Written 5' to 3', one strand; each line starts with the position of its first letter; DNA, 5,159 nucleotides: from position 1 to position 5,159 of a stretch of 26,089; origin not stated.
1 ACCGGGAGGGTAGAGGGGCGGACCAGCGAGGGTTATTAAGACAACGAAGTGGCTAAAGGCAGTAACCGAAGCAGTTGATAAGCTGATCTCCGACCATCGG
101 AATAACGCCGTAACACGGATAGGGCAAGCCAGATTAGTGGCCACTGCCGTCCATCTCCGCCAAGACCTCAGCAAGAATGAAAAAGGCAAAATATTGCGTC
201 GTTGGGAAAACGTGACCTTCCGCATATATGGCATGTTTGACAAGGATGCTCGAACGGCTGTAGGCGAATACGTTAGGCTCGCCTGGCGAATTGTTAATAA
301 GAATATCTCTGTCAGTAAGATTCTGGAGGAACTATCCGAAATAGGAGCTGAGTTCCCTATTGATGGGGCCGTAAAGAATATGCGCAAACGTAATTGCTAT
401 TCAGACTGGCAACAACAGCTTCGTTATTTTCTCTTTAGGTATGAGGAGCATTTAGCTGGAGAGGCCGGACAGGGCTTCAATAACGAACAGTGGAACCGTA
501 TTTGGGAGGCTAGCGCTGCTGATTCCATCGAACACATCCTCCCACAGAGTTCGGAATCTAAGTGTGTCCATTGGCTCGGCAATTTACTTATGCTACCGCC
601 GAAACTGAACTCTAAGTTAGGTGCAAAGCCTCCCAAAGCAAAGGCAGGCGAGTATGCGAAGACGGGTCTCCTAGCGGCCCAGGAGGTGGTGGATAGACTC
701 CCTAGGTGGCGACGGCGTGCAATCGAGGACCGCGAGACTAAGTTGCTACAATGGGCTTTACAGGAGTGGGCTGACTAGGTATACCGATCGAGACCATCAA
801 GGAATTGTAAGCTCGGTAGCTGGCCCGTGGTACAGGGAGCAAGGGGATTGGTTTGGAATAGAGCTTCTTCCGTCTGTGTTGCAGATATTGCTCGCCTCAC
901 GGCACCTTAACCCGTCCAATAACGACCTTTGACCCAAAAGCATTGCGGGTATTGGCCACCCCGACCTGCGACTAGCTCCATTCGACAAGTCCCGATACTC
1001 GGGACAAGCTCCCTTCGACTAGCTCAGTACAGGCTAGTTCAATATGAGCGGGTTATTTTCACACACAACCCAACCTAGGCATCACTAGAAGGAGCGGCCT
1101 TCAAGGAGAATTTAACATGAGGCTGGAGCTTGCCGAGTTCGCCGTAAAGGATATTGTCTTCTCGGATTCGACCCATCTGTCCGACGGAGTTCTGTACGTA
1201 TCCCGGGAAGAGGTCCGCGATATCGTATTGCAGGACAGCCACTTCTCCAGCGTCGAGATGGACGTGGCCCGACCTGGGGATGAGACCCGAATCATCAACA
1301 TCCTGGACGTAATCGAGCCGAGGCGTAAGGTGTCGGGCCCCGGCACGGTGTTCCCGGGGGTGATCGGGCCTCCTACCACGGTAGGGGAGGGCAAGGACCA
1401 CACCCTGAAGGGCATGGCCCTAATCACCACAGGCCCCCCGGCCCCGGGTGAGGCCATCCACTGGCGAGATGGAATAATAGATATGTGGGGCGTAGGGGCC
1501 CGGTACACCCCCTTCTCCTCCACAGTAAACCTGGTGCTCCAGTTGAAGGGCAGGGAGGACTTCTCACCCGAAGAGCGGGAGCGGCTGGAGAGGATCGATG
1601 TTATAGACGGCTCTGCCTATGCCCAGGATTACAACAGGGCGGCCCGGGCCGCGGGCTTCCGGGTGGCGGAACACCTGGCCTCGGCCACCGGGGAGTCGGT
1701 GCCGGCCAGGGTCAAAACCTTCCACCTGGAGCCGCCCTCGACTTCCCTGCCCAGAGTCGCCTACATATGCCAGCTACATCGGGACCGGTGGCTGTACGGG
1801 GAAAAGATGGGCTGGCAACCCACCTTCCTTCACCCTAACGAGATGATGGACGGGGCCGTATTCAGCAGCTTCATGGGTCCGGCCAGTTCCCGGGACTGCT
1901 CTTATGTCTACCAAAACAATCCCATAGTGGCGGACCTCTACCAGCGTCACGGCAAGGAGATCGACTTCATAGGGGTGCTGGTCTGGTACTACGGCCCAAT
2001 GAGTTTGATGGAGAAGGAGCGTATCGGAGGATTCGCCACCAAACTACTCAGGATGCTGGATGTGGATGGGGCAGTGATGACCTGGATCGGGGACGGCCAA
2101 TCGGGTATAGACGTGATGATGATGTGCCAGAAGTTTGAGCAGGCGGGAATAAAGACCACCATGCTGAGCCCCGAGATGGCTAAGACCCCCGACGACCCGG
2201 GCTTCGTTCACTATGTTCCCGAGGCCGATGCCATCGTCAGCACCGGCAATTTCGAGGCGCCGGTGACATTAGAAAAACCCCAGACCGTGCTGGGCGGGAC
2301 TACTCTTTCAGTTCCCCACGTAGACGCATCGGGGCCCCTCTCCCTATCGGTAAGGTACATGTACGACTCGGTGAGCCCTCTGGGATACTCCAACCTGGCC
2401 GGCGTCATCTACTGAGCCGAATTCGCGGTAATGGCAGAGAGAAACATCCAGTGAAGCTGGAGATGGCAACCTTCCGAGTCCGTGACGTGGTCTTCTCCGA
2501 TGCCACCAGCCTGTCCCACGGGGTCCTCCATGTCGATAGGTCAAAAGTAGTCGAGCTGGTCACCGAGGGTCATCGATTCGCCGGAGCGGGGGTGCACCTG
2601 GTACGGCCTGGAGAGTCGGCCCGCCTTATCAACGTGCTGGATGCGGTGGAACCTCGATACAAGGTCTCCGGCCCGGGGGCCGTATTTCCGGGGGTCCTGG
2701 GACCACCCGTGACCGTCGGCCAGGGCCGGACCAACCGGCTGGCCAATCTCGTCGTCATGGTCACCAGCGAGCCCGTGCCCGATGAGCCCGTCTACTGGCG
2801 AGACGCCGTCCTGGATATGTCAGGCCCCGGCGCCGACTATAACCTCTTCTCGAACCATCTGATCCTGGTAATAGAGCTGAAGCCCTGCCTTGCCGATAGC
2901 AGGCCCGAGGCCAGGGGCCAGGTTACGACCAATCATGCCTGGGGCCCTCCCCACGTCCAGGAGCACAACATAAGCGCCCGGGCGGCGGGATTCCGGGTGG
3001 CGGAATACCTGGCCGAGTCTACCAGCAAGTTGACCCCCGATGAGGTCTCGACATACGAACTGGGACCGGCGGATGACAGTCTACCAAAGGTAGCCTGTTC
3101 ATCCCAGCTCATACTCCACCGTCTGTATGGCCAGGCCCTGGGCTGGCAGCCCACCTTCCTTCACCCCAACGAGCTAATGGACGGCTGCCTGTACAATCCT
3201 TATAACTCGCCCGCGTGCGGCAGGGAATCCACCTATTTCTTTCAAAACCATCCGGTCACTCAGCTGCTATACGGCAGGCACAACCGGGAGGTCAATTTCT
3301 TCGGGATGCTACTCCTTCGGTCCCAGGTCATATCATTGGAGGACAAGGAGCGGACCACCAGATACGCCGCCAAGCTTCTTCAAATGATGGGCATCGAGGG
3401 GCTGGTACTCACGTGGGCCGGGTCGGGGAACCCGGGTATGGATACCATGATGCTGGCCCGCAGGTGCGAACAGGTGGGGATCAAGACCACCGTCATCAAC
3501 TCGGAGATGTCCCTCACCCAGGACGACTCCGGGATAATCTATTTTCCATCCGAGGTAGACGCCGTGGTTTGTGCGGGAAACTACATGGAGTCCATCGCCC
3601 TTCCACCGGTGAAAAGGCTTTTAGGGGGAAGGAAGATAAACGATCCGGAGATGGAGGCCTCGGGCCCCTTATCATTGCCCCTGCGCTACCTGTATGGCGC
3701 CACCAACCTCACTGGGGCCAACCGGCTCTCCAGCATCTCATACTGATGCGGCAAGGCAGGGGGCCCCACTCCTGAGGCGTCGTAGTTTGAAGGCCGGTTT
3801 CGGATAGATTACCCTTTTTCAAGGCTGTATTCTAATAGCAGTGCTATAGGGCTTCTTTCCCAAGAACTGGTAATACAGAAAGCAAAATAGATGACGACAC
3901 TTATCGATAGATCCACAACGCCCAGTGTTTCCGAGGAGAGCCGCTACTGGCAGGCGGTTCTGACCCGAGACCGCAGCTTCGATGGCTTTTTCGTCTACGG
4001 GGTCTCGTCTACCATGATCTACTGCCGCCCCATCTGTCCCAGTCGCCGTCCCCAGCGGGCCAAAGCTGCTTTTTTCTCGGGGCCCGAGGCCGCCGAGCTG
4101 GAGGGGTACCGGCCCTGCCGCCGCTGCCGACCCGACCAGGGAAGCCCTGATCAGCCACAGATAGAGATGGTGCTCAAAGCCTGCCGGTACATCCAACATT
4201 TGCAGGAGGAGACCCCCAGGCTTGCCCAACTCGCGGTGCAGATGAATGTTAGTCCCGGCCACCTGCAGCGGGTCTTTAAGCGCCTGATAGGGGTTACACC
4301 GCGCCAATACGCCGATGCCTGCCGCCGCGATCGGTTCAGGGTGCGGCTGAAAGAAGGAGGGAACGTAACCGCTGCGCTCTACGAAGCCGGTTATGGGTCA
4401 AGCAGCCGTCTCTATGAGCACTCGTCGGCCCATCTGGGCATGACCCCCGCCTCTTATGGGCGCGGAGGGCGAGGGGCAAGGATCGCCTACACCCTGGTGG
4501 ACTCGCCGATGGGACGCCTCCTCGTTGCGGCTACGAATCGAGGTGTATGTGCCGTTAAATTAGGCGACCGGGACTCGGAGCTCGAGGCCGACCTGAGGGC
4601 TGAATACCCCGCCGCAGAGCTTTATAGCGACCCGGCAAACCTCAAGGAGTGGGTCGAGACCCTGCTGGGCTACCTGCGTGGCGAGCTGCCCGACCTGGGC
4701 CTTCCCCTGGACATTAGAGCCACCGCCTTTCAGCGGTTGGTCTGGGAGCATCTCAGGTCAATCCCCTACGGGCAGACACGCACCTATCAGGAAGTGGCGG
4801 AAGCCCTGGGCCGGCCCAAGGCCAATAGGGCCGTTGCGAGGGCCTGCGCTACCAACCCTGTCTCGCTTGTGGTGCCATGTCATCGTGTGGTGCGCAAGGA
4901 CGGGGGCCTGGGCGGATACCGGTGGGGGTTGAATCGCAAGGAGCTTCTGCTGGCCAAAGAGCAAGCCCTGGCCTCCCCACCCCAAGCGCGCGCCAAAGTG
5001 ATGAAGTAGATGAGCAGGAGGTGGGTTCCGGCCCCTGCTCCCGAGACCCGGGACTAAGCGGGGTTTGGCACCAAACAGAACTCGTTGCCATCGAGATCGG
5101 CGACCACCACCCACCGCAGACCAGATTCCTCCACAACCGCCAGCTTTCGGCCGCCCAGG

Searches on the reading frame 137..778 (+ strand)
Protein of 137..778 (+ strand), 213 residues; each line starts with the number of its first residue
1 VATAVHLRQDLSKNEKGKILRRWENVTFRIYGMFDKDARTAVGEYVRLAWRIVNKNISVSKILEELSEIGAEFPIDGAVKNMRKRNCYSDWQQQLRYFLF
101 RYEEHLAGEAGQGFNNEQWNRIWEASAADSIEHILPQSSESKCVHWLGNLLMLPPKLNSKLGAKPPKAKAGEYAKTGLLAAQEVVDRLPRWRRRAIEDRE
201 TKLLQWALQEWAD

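Call 12: search_protein_families(library=pfam, proteins=[window:137-778:+])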
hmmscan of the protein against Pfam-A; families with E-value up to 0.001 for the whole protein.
window:137-778:+ (213 aa): 1 family
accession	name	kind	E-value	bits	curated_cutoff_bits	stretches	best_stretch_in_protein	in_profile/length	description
PF07510.16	GmrSD_C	-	9.1e-16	58.4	23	1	82-206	11-138/138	GmrSD restriction endonucleases, C-terminal domain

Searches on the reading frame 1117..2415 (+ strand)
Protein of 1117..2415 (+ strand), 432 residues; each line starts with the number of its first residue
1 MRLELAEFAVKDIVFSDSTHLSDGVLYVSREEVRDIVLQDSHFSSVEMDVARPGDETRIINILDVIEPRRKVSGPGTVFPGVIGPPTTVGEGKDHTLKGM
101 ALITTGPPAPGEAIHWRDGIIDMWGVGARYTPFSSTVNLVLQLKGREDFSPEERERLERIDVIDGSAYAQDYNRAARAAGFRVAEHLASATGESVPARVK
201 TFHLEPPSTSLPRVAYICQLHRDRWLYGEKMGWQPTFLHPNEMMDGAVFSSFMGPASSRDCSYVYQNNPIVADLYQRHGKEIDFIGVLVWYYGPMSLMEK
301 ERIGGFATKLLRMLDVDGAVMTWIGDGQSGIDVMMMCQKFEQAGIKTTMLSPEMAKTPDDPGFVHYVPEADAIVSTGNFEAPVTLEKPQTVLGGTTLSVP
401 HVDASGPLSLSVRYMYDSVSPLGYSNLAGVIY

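Call 12: search_protein_families(library=pfam, proteins=[window:1117-2415:+])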
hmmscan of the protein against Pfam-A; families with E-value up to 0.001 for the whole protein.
window:1117-2415:+ (432 aa): 1 family
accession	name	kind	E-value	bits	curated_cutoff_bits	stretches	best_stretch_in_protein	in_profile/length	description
PF09338.16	Gly_reductase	-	2e-106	356.5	22.2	1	1-395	1-384/426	Glycine/sarcosine/betaine reductase component B subunits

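Call 20: find_related_loci(query=window:1117-2415:+, collection=metagenome_contigs, flank=10000)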
Query window:1117-2415:+ (432 aa) in metagenome_contigs; peptide patterns used: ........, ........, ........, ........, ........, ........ (x = any residue, [..] = any of these).
58 stretches matched a pattern; 2 encode a relative of the query (tblastn E <= 1e-3); 2 distinct loci.
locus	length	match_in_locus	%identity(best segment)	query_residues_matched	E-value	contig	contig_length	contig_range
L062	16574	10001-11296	67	1-432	0e+0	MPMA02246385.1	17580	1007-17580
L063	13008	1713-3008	67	1-432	0e+0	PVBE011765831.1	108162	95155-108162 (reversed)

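Call 21: find_encoding_contigs(protein=window:1117-2415:+, flank=3000, max_places=10)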
Protein window:1117-2415:+ (432 aa): no gene with exactly this product is on record in the collection.

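Call 23: find_homologous_proteins(query=window:1117-2415:+, max_evalue=1e-50)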
Query window:1117-2415:+ (432 aa): 404 proteins with E <= 1e-50 among 8000 candidates; the best 120 are listed.
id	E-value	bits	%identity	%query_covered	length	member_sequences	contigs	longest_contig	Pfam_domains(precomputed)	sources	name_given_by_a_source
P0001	1.4e-276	935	93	100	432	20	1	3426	PF09338.17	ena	-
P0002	3.0e-211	720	71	100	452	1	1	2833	PF09338.17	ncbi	-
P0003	3.4e-211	720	71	100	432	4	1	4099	PF09338.17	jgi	jgi:sarcosine reductase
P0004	4.5e-204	696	68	100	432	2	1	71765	PF09338.17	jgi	jgi:sarcosine reductase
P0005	7.5e-202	689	67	100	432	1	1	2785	PF09338.17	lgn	-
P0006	3.7e-200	683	67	99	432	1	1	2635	PF09338.17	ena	-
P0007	1.7e-197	675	67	100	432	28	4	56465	PF09338.17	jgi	jgi:glycine reductase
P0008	4.0e-197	673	67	99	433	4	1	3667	PF09338.17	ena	-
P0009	1.8e-196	671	66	99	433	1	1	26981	PF09338.17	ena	-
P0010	1.2e-195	668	66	100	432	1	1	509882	PF09338.17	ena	-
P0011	3.6e-195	667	64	100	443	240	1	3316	PF09338.17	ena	-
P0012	1.1e-193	662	66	100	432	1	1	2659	PF09338.17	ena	-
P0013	8.9e-188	643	63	100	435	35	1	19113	PF09338.17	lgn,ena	-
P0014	1.3e-187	642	64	100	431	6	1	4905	PF09338.17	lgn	-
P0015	1.4e-175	602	59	100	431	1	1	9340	PF09338.17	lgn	-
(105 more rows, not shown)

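Call 24: find_encoding_contigs(protein=P0001, flank=3000, max_places=10)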
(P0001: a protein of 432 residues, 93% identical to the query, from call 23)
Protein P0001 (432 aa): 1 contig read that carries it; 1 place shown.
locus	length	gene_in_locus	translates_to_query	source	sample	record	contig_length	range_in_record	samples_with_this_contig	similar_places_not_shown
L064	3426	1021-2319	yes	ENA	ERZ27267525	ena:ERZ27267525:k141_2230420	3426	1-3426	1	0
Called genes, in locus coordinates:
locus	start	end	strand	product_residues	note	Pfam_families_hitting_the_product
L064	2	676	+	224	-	?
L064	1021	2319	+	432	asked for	PF09338:Gly_reductase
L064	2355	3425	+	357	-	?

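Call 25: list_cluster_members(proteins=[P0001])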
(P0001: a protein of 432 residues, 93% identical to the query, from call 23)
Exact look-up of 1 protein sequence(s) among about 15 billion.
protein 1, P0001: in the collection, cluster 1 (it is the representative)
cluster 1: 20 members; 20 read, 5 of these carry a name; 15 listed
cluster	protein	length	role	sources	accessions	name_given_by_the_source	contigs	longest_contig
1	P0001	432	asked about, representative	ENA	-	-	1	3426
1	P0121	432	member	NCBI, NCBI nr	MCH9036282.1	MAG: hypothetical protein IH860_03045 [Chloroflexi bacterium] | hypothetical protein [Chloroflexota bacterium]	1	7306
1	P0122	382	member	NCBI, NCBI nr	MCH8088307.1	MAG: hypothetical protein IIC81_10750, partial [Chloroflexi bacterium] | hypothetical protein [Chloroflexota bacterium]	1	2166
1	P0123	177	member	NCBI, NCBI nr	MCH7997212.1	MAG: hypothetical protein IIB11_05495, partial [Chloroflexi bacterium] | hypothetical protein [Chloroflexota bacterium]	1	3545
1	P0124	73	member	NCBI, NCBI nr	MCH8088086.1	MAG: glycine reductase, partial [Chloroflexi bacterium] | glycine reductase [Chloroflexota bacterium]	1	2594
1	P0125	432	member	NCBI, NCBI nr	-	-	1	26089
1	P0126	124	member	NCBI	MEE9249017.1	MAG: glycine/sarcosine/betaine reductase component B subunit, partial [Dehalococcoidia ...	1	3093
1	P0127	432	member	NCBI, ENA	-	-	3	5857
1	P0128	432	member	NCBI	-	-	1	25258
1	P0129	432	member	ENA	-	-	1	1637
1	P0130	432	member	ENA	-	-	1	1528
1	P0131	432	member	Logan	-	-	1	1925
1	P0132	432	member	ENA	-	-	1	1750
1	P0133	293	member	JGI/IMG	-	-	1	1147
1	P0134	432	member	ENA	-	-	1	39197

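Call 26: find_encoding_contigs(protein=P0128, flank=10000, max_places=5)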
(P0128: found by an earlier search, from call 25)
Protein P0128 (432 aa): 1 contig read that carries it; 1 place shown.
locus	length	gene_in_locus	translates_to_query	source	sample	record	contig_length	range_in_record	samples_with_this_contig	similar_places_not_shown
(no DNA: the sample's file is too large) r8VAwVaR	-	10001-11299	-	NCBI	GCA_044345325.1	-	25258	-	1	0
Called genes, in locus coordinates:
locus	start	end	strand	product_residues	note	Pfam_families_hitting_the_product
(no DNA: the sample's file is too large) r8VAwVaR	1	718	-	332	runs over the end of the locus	PF01073:3Beta_HSD, PF01370:Epimerase, PF02719:Polysacc_synt_2, PF04321:RmlD_sub_bind, PF05368:NmrA, PF13460:NAD_binding_10, PF16363:GDP_Man_Dehyd, PF07993:NAD_binding_4, +1 more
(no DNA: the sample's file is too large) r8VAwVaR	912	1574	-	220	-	PF01048:PNP_UDP_1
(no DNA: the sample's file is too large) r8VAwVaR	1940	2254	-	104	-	-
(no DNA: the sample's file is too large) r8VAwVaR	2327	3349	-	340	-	PF04055:Radical_SAM, PF11946:DUF3463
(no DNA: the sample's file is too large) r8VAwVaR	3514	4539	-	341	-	PF00348:polyprenyl_synt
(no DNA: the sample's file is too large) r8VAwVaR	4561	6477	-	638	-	PF13292:DXP_synthase_N, PF00456:Transketolase_N (faint), PF02775:TPP_enzyme_C (weak), PF02779:Transket_pyr, PF02780:Transketolase_C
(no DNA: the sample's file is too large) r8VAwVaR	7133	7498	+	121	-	PF01978:TrmB (weak)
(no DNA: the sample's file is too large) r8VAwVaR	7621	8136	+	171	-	PF01105:EMP24_GP25L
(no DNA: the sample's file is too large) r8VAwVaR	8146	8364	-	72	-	-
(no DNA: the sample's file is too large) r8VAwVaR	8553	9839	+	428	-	PF09338:Gly_reductase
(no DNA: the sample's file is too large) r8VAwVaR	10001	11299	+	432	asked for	PF09338:Gly_reductase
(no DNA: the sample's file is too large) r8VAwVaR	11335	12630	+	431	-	PF09338:Gly_reductase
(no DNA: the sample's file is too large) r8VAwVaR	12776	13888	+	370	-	PF02805:Ada_Zn_binding, PF00165:HTH_AraC (faint), PF12833:HTH_18, PF02870:Methyltransf_1N (weak), PF01035:DNA_binding_1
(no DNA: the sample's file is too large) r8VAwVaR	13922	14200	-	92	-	?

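Call 27: find_encoding_contigs(protein=P0134, flank=10000, max_places=5)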
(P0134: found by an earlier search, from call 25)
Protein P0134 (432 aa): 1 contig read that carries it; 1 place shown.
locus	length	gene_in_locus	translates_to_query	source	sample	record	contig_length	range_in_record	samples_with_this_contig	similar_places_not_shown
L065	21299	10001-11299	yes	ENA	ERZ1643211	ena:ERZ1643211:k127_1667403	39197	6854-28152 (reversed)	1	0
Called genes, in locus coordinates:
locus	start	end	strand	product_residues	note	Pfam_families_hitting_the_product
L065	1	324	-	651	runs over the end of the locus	PF00432:Prenyltrans (faint), PF13249:SQHop_cyclase_N, PF13243:SQHop_cyclase_C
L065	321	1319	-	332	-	PF01073:3Beta_HSD, PF01370:Epimerase, PF02719:Polysacc_synt_2, PF04321:RmlD_sub_bind, PF05368:NmrA, PF13460:NAD_binding_10, PF16363:GDP_Man_Dehyd, PF07993:NAD_binding_4, +1 more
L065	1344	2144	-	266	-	PF01048:PNP_UDP_1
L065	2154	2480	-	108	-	-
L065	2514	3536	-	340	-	PF04055:Radical_SAM, PF11946:DUF3463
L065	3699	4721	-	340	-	PF00348:polyprenyl_synt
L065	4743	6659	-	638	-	PF13292:DXP_synthase_N, PF00456:Transketolase_N (faint), PF02775:TPP_enzyme_C (weak), PF02779:Transket_pyr, PF02780:Transketolase_C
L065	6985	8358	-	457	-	PF07690:MFS_1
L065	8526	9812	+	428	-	PF09338:Gly_reductase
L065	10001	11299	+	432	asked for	PF09338:Gly_reductase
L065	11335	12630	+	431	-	PF09338:Gly_reductase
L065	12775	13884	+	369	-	PF02805:Ada_Zn_binding, PF00165:HTH_AraC (weak), PF12833:HTH_18, PF02870:Methyltransf_1N (weak), PF01035:DNA_binding_1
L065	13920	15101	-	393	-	PF00296:Bac_luciferase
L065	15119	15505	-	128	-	PF18029:Glyoxalase_6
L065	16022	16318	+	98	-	-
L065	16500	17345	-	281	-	-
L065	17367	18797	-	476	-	PF01979:Amidohydro_1, PF07969:Amidohydro_3 (weak)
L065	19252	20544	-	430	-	PF02515:CoA_transf_3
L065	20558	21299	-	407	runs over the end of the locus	PF02515:CoA_transf_3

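Call 28: find_encoding_contigs(protein=P0121, flank=10000, max_places=5)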
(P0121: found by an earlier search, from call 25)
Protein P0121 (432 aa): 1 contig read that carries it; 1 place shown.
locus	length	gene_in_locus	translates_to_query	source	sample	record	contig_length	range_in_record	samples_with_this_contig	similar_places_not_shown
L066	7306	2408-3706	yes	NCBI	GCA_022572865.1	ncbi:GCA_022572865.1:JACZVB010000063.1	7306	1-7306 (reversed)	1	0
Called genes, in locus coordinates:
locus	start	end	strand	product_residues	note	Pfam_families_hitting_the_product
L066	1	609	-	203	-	PF07690:MFS_1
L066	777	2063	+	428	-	PF09338:Gly_reductase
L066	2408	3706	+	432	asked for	PF09338:Gly_reductase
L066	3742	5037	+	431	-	PF09338:Gly_reductase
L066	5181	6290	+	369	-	PF02805:Ada_Zn_binding, PF00165:HTH_AraC (weak), PF12833:HTH_18, PF02870:Methyltransf_1N, PF01035:DNA_binding_1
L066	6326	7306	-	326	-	PF00296:Bac_luciferase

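Call 29: find_encoding_contigs(protein=P0127, flank=10000, max_places=5)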
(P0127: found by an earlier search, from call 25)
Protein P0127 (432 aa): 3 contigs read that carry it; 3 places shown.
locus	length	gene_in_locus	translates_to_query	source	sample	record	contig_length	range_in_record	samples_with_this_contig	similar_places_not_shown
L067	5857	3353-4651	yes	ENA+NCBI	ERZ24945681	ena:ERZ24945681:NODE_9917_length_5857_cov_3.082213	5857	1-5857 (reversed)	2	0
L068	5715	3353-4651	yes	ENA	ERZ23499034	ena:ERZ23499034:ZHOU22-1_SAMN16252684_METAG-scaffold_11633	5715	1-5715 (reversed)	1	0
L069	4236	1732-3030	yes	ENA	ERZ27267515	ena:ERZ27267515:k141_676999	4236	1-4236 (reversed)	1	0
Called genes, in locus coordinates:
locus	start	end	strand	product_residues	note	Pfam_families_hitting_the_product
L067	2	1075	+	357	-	?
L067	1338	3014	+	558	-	PF03235:GmrSD_N, PF07510:GmrSD_C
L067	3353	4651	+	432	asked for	PF09338:Gly_reductase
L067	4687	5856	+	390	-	?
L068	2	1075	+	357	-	?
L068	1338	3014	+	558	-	PF03235:GmrSD_N, PF07510:GmrSD_C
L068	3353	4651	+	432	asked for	PF09338:Gly_reductase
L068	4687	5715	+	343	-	?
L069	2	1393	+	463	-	?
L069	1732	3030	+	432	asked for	PF09338:Gly_reductase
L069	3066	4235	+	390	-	?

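Call 58: find_encoding_contigs(protein=L065:19252-20544:-, flank=10000, max_places=4)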
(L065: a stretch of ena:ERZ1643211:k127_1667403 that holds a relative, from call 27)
Protein L065:19252-20544:- (430 aa): 1 contig read that carries it; 1 place shown.
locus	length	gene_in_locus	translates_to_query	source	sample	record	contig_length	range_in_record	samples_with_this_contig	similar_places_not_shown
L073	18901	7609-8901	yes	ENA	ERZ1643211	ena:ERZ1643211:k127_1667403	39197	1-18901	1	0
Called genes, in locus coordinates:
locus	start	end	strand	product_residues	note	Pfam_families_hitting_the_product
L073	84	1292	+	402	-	PF02515:CoA_transf_3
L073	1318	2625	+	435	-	PF02515:CoA_transf_3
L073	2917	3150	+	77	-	-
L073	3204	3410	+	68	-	PF09723:Zn_ribbon_8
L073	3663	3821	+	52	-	-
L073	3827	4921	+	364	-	PF00226:DnaJ, PF01556:DnaJ_C, PF00684:DnaJ_CXXCXGXG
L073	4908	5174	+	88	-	-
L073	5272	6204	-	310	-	PF00296:Bac_luciferase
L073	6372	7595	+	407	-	PF02515:CoA_transf_3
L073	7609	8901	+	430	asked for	PF02515:CoA_transf_3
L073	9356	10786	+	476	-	PF01979:Amidohydro_1, PF07969:Amidohydro_3 (weak)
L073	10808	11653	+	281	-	-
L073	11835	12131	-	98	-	-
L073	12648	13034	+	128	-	PF18029:Glyoxalase_6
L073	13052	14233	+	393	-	PF00296:Bac_luciferase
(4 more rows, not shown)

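Call 59: find_encoding_contigs(protein=L065:321-1319:-, flank=10000, max_places=4)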
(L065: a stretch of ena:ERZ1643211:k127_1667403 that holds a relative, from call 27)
Protein L065:321-1319:- (332 aa): 4 contigs read that carry it; 4 places shown.
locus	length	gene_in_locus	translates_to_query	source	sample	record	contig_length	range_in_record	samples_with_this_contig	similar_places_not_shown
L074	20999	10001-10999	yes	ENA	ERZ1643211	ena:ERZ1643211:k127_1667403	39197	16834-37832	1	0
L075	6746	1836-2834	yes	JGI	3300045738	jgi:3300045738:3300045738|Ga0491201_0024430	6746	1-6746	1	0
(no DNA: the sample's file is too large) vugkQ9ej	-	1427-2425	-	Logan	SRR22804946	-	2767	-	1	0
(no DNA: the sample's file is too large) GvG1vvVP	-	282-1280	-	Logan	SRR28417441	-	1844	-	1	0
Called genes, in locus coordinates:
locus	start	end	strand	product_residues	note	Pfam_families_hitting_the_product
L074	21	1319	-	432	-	PF09338:Gly_reductase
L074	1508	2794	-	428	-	PF09338:Gly_reductase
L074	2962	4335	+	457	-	PF07690:MFS_1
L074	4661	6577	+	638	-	PF13292:DXP_synthase_N, PF00456:Transketolase_N (faint), PF02775:TPP_enzyme_C (weak), PF02779:Transket_pyr, PF02780:Transketolase_C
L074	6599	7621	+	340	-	PF00348:polyprenyl_synt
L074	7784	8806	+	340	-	PF04055:Radical_SAM, PF11946:DUF3463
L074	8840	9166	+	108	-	-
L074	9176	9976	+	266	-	PF01048:PNP_UDP_1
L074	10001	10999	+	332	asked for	PF01073:3Beta_HSD, PF01370:Epimerase, PF02719:Polysacc_synt_2, PF04321:RmlD_sub_bind, PF05368:NmrA, PF13460:NAD_binding_10, PF16363:GDP_Man_Dehyd, PF07993:NAD_binding_4, +1 more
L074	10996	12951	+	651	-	PF00432:Prenyltrans (faint), PF13249:SQHop_cyclase_N, PF13243:SQHop_cyclase_C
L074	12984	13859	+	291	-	PF00494:SQS_PSY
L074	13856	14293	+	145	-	PF01243:PNPOx_N, PF12900:Pyridox_ox_2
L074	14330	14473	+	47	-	-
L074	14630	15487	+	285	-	PF04909:Amidohydro_2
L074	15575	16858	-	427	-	PF13187:Fer4_9 (faint)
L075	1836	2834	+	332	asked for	PF01073:3Beta_HSD, PF01370:Epimerase, PF02719:Polysacc_synt_2, PF04321:RmlD_sub_bind, PF05368:NmrA, PF13460:NAD_binding_10, PF16363:GDP_Man_Dehyd, PF07993:NAD_binding_4, +1 more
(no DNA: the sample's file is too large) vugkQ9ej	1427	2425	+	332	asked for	PF01073:3Beta_HSD, PF01370:Epimerase, PF02719:Polysacc_synt_2, PF04321:RmlD_sub_bind, PF05368:NmrA, PF13460:NAD_binding_10, PF16363:GDP_Man_Dehyd, PF07993:NAD_binding_4, +1 more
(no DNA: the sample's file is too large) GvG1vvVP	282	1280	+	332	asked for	PF01073:3Beta_HSD, PF01370:Epimerase, PF02719:Polysacc_synt_2, PF04321:RmlD_sub_bind, PF05368:NmrA, PF13460:NAD_binding_10, PF16363:GDP_Man_Dehyd, PF07993:NAD_binding_4, +1 more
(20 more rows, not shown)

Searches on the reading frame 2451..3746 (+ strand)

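Call 12: search_protein_families(library=pfam, proteins=[window:2451-3746:+])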
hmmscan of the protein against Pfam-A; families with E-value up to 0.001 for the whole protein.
window:2451-3746:+ (431 aa): 1 family
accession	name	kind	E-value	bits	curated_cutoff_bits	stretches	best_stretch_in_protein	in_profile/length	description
PF09338.16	Gly_reductase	-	8.8e-89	298.3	22.2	1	1-426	1-423/426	Glycine/sarcosine/betaine reductase component B subunits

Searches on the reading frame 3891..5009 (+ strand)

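Call 12: search_protein_families(library=pfam, proteins=[window:3891-5009:+])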
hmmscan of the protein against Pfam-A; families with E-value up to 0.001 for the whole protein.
window:3891-5009:+ (372 aa): 5 families
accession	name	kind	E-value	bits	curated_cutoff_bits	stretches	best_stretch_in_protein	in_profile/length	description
PF01035.26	DNA_binding_1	-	2.5e-34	117.4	27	1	279-358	1-80/81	6-O-methylguanine DNA methyltransferase, DNA binding domain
PF02805.21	Ada_Zn_binding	-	1.2e-27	96.1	23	1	19-82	2-65/65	Metal binding domain of Ada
PF12833.13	HTH_18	-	2.4e-16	60.2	33.6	1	114-191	1-79/80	Helix-turn-helix domain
PF00165.29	HTH_AraC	-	1.7e-09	38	26.6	1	110-140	10-40/42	Bacterial regulatory helix-turn-helix proteins, AraC family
PF02870.21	Methyltransf_1N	-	6.9e-09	36.6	21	1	198-275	1-71/71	6-O-methylguanine DNA methyltransferase, ribonuclease-like domain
